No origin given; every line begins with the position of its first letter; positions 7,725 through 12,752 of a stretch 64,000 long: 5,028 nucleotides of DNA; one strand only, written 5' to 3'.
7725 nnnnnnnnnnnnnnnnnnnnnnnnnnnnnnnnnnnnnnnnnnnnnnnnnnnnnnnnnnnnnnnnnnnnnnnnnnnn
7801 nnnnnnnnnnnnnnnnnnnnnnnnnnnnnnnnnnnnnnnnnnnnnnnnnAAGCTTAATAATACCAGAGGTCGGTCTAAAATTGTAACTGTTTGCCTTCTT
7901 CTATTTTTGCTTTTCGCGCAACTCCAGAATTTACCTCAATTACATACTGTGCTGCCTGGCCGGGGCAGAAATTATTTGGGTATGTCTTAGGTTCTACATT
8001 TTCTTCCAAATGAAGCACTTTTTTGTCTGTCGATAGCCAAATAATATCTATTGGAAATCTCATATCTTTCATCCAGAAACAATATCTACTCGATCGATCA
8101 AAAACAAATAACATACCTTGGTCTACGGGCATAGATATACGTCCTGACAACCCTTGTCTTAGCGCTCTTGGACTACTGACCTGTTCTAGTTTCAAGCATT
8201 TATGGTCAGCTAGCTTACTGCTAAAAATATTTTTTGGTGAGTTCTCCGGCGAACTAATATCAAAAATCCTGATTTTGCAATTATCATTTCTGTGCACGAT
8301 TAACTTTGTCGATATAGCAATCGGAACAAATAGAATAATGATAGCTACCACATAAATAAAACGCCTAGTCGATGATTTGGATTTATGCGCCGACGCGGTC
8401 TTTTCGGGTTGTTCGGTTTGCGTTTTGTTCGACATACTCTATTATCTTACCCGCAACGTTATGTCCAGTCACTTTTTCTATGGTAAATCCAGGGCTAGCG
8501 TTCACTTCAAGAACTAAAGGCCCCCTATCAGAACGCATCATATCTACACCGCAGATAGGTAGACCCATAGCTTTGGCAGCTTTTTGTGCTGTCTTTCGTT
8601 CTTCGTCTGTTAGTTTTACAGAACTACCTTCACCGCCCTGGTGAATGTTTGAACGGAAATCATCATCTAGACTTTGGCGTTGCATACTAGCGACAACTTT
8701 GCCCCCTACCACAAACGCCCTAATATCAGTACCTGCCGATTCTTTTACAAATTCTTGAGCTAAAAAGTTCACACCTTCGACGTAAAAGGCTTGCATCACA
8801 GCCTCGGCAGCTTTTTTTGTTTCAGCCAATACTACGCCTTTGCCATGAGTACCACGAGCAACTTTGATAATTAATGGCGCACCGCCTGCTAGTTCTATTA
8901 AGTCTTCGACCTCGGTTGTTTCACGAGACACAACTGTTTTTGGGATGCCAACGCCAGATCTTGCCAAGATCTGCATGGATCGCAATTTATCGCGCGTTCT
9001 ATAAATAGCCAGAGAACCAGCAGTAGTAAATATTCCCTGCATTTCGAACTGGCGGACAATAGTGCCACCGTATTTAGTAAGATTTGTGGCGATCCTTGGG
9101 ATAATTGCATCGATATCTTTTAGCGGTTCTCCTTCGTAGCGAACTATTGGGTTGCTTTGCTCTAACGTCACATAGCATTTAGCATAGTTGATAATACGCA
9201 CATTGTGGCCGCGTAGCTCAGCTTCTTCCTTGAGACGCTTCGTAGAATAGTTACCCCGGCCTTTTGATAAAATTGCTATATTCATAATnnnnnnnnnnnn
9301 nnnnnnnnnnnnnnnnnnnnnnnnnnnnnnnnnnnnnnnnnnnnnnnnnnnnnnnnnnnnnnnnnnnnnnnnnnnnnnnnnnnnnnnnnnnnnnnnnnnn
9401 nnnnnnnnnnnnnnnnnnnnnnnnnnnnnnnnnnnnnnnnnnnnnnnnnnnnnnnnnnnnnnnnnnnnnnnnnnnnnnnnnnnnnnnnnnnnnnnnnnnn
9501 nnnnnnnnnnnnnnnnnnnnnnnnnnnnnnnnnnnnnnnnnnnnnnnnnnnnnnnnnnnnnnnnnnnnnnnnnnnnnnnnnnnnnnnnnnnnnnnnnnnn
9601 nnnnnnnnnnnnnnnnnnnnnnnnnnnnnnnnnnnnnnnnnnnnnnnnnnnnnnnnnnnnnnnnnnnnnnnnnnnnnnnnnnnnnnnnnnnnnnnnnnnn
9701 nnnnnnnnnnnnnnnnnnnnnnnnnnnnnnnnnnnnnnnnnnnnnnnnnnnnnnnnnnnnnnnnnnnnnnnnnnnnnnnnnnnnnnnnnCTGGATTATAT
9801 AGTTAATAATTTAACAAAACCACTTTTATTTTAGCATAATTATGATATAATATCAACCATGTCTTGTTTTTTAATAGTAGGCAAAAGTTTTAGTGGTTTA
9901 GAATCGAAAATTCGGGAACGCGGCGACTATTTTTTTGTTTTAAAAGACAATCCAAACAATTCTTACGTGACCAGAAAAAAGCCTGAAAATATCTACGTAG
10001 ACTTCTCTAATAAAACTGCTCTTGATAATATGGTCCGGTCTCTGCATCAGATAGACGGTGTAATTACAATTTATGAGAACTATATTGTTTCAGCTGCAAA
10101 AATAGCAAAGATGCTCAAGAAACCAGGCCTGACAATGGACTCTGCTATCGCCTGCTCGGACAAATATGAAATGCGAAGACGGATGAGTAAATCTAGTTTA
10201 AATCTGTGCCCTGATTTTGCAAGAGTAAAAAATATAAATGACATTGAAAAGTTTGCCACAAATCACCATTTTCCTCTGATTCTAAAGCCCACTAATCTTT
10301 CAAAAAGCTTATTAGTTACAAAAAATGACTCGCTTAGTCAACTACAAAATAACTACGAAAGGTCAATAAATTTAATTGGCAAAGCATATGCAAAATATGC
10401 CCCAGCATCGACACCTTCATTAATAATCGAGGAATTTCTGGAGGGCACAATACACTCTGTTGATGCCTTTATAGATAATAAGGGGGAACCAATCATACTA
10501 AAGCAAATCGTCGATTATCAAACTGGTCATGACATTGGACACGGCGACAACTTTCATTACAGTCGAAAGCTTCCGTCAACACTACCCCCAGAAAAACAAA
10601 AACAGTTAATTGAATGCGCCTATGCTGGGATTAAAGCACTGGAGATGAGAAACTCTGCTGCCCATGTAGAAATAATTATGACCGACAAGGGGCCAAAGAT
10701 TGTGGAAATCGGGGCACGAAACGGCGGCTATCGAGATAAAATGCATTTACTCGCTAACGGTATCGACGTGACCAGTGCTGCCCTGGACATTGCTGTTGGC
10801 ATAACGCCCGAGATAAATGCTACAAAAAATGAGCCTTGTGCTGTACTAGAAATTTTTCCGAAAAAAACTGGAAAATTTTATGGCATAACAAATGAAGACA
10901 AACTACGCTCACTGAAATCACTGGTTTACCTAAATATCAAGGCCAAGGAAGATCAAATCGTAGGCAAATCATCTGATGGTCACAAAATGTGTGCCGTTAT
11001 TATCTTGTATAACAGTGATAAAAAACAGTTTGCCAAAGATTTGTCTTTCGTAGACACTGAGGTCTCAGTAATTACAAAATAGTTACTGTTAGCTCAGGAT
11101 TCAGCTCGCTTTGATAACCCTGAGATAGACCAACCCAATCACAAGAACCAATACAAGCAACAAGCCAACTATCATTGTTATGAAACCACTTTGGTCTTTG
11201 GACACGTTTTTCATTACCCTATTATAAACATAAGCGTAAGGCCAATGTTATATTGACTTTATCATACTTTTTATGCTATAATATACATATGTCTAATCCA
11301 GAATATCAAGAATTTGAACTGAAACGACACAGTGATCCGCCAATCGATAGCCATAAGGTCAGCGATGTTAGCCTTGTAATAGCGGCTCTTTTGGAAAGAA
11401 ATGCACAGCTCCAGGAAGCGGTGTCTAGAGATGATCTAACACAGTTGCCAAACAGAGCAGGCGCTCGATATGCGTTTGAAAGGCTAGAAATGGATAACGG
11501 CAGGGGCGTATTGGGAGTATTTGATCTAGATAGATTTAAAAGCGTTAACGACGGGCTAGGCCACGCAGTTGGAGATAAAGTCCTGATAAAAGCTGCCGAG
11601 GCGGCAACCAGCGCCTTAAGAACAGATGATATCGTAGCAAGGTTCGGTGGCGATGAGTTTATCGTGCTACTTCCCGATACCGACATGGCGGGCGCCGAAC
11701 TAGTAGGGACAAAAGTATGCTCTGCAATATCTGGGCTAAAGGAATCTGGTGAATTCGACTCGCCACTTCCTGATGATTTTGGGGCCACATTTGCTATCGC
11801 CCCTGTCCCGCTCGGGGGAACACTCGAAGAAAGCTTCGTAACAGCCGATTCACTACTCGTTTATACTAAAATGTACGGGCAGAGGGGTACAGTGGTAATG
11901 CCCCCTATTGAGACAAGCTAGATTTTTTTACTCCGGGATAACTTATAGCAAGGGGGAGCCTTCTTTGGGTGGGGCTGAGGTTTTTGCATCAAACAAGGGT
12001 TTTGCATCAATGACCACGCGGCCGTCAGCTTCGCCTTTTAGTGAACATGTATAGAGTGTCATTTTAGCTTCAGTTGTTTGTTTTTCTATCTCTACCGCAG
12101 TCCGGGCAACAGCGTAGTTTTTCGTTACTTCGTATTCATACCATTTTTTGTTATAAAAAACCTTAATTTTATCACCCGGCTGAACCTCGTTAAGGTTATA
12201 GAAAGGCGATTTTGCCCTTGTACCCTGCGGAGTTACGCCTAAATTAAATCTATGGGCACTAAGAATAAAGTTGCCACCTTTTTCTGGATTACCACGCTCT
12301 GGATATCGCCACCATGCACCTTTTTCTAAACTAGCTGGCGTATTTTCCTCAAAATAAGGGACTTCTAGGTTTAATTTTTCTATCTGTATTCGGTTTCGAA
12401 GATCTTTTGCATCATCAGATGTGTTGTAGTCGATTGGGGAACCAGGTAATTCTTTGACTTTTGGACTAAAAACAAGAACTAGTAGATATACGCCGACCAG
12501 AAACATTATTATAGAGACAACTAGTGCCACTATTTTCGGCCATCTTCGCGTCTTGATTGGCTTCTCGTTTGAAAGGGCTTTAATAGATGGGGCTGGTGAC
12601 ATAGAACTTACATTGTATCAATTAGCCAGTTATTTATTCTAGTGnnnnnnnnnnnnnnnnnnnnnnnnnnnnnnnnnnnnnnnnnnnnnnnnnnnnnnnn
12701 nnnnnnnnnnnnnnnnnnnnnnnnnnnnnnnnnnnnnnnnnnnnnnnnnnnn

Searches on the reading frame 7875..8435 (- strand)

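Call 15: search_protein_families(library=pfam, proteins=[window:7875-8435:-], max_evalue=0.0001)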
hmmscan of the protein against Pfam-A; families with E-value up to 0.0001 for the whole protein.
window:7875-8435:- (186 aa): 1 family
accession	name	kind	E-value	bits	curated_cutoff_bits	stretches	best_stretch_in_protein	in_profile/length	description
PF02643.20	DUF192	-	4.4e-29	100.9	27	1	82-186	2-96/96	Uncharacterized ACR, COG1430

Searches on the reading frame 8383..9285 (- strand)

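Call 15: search_protein_families(library=pfam, proteins=[window:8383-9285:-], max_evalue=0.0001)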
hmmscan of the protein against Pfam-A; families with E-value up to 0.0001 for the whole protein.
window:8383-9285:- (300 aa): 6 families
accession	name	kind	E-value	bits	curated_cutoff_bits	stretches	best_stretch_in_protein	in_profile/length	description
PF08443.16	RimK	-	9.4e-58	195.4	21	1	97-285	1-188/188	RimK-like ATP-grasp domain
PF18030.7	Rimk_N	-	9.1e-34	116.1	26.4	1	1-94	1-94/94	RimK PreATP-grasp domain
PF02955.21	GSH-S_ATP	-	3e-18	66.3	23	1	114-263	12-161/175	Prokaryotic glutathione synthetase, ATP-grasp domain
PF02655.19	ATP-grasp_3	-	1.7e-12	48.2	23.2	1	98-263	2-155/160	ATP-grasp domain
PF14397.11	ATPgrasp_ST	-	2.6e-10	40.4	31.4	0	98-181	20-121/278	Sugar-transfer associated ATP-grasp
PF14243.11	R2K_3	-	6.5e-05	23.6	26.3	0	127-263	39-150/169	ATP-grasp domain, R2K clade family 3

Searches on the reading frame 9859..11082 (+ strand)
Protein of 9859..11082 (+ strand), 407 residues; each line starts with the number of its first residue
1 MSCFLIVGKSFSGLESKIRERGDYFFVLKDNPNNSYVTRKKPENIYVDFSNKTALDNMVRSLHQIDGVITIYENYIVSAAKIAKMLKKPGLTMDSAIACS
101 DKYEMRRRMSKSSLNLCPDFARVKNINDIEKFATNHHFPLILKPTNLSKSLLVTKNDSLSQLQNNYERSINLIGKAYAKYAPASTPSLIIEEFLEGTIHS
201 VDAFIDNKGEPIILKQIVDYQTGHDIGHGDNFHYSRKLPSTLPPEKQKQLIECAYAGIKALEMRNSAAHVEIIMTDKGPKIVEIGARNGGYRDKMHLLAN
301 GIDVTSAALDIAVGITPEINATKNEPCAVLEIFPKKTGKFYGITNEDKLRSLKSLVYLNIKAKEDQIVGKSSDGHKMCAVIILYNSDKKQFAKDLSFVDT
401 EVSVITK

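Call 15: search_protein_families(library=pfam, proteins=[window:9859-11082:+], max_evalue=0.0001)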
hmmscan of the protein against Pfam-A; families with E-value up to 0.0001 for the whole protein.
window:9859-11082:+ (407 aa): 3 families
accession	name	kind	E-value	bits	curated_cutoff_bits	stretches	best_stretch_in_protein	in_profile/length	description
PF13535.11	ATP-grasp_4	-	1.8e-17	63.8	27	1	137-288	2-153/160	ATP-grasp domain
PF02655.19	ATP-grasp_3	-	2.8e-07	31.2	23.2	1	99-288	1-157/160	ATP-grasp domain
PF01071.24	GARS_A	-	3.2e-05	24.3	27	1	103-289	4-190/194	Phosphoribosylglycinamide synthetase, ATP-grasp (A) domain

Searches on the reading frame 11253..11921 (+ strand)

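Call 15: search_protein_families(library=pfam, proteins=[window:11253-11921:+], max_evalue=0.0001)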
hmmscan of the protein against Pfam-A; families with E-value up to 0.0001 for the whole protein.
window:11253-11921:+ (222 aa): 1 family
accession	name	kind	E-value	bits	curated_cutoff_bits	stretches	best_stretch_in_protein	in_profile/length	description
PF00990.26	GGDEF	-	1.3e-26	93.7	23.8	1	59-207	3-156/161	Diguanylate cyclase, GGDEF domain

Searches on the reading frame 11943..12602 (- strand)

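Call 16: search_protein_families(library=pfam, proteins=[window:11943-12602:-], max_evalue=0.0001)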
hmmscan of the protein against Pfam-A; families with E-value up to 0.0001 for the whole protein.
window:11943-12602:- (219 aa): 1 family
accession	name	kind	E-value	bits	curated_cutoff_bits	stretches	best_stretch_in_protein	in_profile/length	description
PF04203.18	Sortase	-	8.3e-21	74.5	26.6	1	72-202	1-124/125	Sortase domain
